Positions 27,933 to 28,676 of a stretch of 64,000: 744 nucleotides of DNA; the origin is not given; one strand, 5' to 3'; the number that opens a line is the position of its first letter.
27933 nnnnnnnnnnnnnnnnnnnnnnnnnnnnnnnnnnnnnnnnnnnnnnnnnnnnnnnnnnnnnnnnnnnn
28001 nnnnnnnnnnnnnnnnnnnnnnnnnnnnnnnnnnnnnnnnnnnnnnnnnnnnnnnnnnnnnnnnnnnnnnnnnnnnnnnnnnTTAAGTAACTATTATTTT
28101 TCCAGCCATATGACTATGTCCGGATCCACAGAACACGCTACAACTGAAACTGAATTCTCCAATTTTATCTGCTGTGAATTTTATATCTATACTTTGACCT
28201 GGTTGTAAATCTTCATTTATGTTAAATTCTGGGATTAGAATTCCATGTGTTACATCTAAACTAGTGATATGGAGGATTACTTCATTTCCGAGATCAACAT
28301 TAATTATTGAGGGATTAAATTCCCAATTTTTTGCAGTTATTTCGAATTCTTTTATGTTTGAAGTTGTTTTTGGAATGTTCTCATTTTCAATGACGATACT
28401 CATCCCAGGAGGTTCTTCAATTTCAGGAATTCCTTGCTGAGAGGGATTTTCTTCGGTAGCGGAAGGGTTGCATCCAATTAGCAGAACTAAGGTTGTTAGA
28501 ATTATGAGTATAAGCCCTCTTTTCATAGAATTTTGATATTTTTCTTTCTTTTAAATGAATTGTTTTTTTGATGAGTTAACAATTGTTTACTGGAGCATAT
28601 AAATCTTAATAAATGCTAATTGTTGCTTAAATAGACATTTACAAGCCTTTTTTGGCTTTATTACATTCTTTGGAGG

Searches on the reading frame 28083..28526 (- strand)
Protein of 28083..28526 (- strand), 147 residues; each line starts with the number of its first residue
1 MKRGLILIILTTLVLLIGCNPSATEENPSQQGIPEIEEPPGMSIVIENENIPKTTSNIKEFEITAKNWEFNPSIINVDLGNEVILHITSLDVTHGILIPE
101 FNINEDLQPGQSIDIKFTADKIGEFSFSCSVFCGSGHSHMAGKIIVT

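Call 52: search_protein_families(library=pfam, proteins=[window:28083-28526:-], max_evalue=0.001)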
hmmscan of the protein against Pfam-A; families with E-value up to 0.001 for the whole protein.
window:28083-28526:- (147 aa): 2 families
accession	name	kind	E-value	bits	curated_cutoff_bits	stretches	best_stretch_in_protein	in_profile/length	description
PF13473.12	Cupredoxin_1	-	2.4e-12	47.2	27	1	53-146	15-104/104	Cupredoxin-like domain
PF00116.26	COX2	-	1.5e-09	38.2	22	1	77-141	50-114/120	Cytochrome C oxidase subunit II, periplasmic domain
